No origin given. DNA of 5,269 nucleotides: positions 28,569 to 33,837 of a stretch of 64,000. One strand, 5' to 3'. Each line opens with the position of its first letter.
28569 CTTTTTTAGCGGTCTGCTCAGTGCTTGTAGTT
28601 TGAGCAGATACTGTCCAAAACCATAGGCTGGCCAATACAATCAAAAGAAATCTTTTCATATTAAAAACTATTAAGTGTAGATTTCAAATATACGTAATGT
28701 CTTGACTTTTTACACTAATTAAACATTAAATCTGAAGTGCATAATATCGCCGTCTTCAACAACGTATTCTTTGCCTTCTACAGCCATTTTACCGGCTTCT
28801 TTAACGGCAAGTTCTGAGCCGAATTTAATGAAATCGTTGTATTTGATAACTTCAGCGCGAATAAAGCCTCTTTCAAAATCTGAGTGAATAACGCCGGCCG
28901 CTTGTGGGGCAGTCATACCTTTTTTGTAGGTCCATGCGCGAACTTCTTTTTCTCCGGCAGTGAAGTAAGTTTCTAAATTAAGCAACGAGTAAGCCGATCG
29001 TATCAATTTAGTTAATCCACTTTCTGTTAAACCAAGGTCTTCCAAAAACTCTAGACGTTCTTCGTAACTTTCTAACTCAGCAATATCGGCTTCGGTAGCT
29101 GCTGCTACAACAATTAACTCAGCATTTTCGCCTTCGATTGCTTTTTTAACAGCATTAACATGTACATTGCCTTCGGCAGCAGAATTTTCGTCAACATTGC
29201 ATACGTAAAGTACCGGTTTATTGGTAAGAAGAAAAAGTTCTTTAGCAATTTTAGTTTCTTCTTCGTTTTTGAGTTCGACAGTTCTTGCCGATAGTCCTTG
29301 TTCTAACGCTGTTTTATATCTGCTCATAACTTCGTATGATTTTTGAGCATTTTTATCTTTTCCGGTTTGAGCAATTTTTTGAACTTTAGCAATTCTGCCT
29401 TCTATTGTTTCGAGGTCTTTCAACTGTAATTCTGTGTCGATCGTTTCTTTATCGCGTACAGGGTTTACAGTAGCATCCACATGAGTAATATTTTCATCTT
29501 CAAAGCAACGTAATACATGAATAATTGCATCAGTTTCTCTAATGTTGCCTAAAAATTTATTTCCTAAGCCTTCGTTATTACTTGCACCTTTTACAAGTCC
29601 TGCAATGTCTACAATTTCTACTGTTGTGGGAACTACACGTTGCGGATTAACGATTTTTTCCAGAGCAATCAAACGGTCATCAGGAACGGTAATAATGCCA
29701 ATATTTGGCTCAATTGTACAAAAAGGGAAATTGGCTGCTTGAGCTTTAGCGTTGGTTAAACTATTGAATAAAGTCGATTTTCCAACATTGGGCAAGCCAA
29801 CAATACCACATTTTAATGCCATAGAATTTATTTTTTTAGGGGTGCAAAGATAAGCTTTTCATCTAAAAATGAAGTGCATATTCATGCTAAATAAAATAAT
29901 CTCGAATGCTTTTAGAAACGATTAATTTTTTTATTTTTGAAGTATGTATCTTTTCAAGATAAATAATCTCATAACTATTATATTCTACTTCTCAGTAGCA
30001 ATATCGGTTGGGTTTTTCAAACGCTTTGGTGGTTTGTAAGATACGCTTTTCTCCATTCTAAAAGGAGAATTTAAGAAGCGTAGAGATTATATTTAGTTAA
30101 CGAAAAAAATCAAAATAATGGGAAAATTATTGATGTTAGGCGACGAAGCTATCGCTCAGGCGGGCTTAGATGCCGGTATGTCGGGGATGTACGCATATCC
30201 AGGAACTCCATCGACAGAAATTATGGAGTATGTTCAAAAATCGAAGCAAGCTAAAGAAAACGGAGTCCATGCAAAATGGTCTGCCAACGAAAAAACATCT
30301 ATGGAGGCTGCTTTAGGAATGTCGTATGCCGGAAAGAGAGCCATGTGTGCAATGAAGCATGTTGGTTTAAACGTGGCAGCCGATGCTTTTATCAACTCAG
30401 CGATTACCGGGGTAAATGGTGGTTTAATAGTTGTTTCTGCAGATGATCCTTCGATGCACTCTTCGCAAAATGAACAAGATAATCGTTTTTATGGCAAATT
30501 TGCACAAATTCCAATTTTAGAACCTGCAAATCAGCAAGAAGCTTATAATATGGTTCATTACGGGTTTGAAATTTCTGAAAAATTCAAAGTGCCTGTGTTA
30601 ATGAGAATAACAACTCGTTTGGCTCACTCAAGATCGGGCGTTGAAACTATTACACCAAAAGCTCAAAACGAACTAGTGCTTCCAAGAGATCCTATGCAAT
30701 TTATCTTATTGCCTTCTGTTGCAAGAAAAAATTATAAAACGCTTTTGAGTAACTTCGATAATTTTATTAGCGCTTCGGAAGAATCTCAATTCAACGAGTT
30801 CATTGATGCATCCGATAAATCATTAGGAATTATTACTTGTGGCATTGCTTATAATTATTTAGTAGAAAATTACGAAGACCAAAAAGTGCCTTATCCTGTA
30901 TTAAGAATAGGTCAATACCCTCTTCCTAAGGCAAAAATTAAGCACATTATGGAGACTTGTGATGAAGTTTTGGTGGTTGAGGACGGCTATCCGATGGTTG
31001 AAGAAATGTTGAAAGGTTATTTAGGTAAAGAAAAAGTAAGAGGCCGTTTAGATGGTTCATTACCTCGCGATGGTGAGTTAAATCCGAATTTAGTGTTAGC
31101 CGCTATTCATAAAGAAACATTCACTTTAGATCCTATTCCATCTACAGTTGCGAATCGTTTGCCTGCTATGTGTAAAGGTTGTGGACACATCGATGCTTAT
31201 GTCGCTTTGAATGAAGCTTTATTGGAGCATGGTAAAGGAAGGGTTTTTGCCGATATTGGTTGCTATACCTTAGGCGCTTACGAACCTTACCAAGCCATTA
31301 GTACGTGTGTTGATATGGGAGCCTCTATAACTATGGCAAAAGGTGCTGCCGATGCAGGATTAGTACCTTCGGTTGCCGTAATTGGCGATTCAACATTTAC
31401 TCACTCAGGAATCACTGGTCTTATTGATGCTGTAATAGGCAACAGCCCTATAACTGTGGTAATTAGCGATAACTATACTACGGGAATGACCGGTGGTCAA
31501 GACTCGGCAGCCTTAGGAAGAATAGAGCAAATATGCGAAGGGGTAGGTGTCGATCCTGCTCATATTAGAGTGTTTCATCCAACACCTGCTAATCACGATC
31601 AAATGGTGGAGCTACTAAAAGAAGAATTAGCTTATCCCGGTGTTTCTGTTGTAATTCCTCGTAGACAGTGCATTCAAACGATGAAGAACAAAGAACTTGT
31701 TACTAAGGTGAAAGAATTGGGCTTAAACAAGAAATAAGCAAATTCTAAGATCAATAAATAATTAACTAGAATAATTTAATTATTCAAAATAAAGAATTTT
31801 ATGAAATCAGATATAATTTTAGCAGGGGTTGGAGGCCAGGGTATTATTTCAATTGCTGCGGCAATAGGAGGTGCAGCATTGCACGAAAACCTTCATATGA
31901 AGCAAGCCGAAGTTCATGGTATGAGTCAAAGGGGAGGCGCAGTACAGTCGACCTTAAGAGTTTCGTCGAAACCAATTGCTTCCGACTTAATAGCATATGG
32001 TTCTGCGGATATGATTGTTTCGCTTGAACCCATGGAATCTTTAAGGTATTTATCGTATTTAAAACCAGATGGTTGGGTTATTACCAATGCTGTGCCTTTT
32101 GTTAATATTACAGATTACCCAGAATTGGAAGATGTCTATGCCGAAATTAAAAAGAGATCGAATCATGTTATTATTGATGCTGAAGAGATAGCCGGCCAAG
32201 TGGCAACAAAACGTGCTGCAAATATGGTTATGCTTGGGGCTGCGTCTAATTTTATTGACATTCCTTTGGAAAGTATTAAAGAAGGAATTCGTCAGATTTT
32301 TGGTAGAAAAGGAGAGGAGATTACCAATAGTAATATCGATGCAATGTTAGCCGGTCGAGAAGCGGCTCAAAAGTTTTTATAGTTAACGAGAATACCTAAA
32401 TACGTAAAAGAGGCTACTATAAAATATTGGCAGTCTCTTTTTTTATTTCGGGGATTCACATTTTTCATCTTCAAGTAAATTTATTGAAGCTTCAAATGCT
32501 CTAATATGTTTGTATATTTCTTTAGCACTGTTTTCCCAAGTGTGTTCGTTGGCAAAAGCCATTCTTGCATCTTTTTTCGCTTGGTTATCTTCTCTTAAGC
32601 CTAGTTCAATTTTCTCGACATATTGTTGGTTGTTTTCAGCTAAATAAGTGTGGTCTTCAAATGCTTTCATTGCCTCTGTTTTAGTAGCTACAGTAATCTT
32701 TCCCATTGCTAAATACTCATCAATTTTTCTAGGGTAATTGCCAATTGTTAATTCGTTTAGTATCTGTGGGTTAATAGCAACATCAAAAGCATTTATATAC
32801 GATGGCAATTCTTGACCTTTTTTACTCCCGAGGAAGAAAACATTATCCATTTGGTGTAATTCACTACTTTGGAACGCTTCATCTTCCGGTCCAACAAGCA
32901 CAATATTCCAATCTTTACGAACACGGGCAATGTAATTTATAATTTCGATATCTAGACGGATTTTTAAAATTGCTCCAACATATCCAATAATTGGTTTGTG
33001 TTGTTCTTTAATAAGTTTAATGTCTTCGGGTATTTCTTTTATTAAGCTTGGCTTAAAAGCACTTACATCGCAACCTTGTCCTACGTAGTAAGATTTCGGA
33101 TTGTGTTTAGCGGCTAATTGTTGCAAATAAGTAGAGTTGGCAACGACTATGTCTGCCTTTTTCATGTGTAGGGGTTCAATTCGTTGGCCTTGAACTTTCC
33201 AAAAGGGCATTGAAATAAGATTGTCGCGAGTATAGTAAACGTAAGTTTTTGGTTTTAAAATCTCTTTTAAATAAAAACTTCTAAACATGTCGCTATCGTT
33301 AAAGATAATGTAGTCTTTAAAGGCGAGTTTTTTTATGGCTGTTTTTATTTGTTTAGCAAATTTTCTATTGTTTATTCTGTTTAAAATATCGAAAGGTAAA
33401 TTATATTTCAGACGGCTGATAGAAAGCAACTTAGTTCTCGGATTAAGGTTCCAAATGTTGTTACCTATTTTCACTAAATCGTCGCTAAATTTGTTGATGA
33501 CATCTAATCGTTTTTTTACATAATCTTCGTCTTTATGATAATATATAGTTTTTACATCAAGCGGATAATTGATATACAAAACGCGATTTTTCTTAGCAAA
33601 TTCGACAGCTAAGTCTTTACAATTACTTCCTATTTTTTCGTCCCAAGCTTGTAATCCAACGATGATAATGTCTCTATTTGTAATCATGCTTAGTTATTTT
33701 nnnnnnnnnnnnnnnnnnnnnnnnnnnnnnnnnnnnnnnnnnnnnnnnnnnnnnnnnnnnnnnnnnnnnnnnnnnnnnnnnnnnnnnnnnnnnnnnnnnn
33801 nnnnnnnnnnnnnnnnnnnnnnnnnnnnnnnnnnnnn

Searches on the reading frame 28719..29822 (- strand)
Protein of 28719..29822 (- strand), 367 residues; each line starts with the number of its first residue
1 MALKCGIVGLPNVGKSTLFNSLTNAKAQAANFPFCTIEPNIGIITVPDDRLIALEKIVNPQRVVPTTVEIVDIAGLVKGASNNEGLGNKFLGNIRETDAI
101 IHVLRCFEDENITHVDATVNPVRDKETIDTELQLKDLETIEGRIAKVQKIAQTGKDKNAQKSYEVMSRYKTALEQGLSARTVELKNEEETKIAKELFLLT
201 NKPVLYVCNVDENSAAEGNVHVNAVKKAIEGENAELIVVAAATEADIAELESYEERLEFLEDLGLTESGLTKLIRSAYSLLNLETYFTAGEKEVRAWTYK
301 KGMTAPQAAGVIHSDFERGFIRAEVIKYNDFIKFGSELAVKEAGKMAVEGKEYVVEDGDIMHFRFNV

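Call 42: search_protein_families(library=pfam, proteins=[window:28719-29822:-], max_evalue=0.00001)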
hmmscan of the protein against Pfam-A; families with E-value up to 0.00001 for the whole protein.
window:28719-29822:- (367 aa): 3 families
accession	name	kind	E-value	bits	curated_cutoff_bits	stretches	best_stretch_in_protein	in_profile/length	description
PF06071.19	YchF-GTPase_C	-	2.6e-41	140.1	27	1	283-366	1-84/84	Protein of unknown function (DUF933)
PF01926.29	MMR_HSR1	-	1.6e-23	83.4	21.9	1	5-125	2-102/113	50S ribosome-binding GTPase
PF02421.24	FeoB_N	-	4.8e-10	39.6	27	1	5-48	3-46/156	Ferrous iron transport protein B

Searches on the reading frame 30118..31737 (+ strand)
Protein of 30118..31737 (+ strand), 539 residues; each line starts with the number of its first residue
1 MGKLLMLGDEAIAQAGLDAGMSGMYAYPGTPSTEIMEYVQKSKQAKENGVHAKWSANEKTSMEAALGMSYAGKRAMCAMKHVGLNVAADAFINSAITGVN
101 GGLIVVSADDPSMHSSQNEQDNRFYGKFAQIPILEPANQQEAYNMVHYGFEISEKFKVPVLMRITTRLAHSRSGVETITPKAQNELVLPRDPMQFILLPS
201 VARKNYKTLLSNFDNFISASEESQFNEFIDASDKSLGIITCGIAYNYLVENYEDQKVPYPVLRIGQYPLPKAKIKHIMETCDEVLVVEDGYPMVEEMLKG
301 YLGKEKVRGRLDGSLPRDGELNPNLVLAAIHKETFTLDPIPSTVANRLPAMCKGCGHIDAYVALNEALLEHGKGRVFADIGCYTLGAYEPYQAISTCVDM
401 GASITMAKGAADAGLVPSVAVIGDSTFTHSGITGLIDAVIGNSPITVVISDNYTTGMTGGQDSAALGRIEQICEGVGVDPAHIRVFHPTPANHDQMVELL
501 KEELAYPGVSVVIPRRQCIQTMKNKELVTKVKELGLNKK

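Call 42: search_protein_families(library=pfam, proteins=[window:30118-31737:+], max_evalue=0.00001)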
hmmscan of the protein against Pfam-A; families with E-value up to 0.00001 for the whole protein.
window:30118-31737:+ (539 aa): 2 families
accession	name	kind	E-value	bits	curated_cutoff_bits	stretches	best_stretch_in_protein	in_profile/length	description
PF01855.24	POR_N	-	3.6e-15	56.8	27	1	18-189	5-179/231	Pyruvate flavodoxin/ferredoxin oxidoreductase, thiamine diP-bdg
PF02775.26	TPP_enzyme_C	-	5.2e-14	52.7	21.9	1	379-512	1-149/151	Thiamine pyrophosphate enzyme, C-terminal TPP binding domain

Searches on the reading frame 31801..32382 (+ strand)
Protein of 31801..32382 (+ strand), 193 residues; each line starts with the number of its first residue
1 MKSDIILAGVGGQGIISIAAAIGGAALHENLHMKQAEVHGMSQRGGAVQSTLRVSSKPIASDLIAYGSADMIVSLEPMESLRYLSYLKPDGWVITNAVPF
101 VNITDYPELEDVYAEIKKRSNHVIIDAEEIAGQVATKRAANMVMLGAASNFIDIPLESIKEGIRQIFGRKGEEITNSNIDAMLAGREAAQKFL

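Call 42: search_protein_families(library=pfam, proteins=[window:31801-32382:+], max_evalue=0.00001)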
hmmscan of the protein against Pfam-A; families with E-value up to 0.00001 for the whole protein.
window:31801-32382:+ (193 aa): 1 family
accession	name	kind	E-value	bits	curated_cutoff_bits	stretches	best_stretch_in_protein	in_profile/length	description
PF01558.24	POR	-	7.1e-37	127.6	27.4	1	11-187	1-173/173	Pyruvate ferredoxin/flavodoxin oxidoreductase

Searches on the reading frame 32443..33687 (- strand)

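Call 23: search_protein_families(library=pfam, proteins=[window:32443-33687:-], max_evalue=0.001)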
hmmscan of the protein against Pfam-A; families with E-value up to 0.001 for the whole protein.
window:32443-33687:- (414 aa): 2 families
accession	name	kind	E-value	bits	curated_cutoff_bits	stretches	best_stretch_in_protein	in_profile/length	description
PF13692.12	Glyco_trans_1_4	-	1.9e-11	44.8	27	1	232-360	2-136/142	Glycosyl transferases group 1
PF00534.26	Glycos_transf_1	-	5.3e-08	33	26.4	1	226-371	10-163/172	Glycosyl transferases group 1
